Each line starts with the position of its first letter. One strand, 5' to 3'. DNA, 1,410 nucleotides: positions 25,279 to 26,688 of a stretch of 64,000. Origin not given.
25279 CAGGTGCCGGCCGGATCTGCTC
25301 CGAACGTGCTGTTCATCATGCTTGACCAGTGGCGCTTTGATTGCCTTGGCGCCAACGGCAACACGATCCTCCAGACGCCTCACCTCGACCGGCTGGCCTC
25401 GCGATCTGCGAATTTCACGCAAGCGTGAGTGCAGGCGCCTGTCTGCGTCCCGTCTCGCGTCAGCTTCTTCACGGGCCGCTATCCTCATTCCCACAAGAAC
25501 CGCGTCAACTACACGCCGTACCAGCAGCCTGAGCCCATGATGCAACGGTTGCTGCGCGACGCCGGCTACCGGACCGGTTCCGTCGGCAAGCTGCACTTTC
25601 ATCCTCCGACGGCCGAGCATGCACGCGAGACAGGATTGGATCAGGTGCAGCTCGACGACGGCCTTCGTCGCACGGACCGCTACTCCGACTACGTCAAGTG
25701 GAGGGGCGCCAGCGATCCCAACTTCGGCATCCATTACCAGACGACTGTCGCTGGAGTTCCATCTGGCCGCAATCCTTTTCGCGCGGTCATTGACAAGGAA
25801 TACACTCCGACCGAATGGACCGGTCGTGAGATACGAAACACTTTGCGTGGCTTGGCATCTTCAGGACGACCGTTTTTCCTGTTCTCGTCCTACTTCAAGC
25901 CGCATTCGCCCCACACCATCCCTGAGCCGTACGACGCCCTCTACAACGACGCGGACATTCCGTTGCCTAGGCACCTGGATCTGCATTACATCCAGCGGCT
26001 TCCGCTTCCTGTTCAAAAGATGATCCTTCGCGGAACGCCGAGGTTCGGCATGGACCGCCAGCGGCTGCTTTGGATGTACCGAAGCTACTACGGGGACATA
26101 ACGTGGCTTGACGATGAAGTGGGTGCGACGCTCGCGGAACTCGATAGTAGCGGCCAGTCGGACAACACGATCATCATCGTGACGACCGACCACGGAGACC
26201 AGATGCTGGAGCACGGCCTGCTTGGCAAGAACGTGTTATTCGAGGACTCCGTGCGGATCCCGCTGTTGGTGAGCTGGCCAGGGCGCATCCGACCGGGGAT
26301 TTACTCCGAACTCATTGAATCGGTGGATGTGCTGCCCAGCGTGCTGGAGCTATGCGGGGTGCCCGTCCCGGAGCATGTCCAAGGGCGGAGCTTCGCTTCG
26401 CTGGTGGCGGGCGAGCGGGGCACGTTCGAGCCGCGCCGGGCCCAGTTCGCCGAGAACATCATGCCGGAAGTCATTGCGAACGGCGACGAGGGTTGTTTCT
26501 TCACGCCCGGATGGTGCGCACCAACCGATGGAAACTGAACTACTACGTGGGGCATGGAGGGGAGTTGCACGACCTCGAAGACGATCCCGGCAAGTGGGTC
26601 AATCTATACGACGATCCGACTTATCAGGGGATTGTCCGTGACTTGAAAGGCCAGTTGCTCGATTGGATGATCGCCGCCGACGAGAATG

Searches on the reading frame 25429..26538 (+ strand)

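Call 20: search_protein_families(library=pfam, proteins=[window:25429-26538:+], max_evalue=0.01)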
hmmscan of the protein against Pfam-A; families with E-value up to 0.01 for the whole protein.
window:25429-26538:+ (369 aa): 3 families
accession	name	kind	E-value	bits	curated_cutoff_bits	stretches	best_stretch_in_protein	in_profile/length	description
PF00884.28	Sulfatase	-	3.2e-38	132.2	25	1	3-311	46-301/301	Sulfatase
PF16347.10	SGSH_C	-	7.4e-16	59.1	29.3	1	261-330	2-72/154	N-sulphoglucosamine sulphohydrolase, C-terminal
PF01663.27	Phosphodiest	-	0.00018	21.7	23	0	205-260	169-224/342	Type I phosphodiesterase / nucleotide pyrophosphatase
